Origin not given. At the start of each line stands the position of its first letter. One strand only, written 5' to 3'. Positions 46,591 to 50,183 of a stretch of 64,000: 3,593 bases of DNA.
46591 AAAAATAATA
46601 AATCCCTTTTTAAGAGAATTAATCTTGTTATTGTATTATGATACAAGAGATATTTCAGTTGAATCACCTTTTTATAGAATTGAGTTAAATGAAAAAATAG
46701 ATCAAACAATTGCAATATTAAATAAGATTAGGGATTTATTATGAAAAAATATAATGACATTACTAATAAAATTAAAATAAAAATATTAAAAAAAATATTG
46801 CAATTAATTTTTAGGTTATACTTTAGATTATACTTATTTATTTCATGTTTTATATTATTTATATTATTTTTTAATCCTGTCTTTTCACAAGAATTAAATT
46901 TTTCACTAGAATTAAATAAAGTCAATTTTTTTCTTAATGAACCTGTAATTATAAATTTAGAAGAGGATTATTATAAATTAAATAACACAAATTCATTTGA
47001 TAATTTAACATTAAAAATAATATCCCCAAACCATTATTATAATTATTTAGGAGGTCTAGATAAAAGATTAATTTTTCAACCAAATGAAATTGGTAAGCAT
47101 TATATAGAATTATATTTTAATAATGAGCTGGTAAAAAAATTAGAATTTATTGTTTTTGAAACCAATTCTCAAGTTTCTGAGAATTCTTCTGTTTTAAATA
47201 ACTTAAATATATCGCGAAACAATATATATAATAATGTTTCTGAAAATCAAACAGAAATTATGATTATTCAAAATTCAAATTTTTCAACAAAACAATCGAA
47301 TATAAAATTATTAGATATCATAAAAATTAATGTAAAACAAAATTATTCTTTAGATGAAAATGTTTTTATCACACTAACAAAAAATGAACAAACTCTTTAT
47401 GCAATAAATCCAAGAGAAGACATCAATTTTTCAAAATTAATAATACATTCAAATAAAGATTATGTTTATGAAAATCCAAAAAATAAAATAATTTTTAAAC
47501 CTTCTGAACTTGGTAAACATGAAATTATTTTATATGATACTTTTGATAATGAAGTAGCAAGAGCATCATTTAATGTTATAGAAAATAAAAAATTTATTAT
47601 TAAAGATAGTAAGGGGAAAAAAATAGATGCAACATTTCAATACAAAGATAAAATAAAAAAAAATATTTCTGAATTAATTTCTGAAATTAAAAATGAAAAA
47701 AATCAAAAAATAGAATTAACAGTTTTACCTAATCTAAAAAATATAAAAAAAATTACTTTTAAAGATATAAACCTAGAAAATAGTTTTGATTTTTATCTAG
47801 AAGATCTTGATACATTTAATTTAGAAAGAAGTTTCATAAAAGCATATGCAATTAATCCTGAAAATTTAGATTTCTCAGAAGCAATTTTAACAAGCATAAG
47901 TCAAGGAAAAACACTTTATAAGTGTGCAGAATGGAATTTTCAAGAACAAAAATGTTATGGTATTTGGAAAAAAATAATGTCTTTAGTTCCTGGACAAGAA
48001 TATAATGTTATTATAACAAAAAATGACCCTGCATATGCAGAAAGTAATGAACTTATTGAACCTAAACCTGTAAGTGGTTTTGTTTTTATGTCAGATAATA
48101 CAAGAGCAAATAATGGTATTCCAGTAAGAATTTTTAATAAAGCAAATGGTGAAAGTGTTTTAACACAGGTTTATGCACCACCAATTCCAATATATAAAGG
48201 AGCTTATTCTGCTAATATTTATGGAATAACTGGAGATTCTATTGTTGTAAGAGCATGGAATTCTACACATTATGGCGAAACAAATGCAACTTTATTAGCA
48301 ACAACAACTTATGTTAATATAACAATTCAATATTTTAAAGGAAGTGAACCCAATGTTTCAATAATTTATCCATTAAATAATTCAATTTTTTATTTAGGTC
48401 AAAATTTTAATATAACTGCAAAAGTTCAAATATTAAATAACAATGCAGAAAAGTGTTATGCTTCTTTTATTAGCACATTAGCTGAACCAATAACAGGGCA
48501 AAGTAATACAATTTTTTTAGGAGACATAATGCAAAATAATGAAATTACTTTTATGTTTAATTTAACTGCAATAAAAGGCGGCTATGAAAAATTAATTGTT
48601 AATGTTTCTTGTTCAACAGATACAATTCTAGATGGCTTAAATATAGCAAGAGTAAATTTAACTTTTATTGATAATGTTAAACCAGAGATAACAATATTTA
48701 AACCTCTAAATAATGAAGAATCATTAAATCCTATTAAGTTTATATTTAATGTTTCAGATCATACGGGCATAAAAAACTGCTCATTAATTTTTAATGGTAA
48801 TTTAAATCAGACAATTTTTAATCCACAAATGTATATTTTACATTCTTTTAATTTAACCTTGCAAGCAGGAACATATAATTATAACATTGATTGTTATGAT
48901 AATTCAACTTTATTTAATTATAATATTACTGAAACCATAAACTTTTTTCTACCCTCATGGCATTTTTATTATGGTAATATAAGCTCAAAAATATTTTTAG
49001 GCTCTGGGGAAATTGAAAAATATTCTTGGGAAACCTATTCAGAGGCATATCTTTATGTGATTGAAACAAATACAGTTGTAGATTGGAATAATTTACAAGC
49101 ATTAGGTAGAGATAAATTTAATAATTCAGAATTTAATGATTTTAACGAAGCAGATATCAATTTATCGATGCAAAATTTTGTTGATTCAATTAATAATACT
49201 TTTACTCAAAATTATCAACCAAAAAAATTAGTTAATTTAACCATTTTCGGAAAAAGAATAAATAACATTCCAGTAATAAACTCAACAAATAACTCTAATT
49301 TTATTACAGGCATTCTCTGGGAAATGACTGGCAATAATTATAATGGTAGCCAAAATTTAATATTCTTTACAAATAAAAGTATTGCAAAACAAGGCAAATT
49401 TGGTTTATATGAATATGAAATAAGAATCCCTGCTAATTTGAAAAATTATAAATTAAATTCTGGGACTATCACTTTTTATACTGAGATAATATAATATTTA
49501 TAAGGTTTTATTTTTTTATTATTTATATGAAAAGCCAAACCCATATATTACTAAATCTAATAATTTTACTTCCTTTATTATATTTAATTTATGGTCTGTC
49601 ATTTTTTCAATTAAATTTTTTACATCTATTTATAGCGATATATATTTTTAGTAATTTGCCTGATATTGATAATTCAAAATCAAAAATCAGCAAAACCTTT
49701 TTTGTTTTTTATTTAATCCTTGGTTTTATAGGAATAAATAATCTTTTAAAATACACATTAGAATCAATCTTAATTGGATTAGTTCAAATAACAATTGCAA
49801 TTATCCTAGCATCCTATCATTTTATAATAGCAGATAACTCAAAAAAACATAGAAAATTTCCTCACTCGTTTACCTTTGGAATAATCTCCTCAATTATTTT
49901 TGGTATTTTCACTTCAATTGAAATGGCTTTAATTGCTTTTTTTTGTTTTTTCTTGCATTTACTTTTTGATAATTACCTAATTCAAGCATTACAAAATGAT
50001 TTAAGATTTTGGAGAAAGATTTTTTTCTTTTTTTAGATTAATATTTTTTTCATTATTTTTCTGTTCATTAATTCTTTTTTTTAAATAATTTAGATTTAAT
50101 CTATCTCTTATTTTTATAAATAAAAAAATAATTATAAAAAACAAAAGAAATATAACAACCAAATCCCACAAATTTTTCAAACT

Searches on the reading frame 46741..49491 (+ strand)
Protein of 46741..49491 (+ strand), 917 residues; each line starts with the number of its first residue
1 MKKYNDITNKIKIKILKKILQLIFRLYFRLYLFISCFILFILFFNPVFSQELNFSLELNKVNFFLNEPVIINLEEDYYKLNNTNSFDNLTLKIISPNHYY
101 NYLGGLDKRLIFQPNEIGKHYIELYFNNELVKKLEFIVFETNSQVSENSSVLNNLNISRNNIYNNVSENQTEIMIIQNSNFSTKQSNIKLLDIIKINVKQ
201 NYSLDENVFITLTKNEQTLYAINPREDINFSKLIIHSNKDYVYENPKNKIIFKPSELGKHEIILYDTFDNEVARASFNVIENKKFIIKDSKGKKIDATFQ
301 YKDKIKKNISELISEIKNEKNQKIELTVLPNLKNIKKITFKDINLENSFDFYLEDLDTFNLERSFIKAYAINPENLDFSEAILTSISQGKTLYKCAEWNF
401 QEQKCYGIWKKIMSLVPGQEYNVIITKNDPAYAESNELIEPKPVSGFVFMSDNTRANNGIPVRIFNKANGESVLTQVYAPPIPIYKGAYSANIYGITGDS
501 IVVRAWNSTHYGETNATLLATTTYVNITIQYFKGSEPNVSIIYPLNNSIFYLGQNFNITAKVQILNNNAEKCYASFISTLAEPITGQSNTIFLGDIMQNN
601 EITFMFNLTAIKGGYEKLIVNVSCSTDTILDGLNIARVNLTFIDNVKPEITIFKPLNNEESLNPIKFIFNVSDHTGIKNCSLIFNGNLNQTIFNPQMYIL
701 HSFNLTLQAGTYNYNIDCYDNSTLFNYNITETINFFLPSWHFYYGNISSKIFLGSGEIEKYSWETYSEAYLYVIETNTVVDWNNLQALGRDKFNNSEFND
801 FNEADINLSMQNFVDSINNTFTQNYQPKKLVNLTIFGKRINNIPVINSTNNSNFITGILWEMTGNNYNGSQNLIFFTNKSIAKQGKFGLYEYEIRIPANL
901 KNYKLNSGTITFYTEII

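Call 7: search_protein_families(library=pfam, proteins=[window:46741-49491:+], max_evalue=1)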
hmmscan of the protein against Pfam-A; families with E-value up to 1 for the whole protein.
window:46741-49491:+ (917 aa): 1 family
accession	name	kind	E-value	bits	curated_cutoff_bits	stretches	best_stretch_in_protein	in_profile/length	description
PF17957.7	Big_7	-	1.3e-06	29.3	24.1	2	648-714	1-68/70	Bacterial Ig domain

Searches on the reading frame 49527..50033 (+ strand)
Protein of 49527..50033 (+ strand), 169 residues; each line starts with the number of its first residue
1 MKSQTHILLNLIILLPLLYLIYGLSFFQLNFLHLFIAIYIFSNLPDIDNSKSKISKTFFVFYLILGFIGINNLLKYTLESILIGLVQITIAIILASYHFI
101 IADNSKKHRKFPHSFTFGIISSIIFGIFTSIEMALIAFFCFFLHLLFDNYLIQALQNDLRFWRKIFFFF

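Call 25: search_protein_families(library=pfam, proteins=[window:49527-50033:+], max_evalue=0.01)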
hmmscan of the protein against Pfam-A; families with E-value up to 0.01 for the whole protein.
window:49527-50033:+ (169 aa): 1 family
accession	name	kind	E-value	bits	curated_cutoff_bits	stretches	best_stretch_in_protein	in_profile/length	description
PF04307.19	YdjM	-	6.8e-09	35.9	29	1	1-148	1-106/176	YdjM inner membrane protein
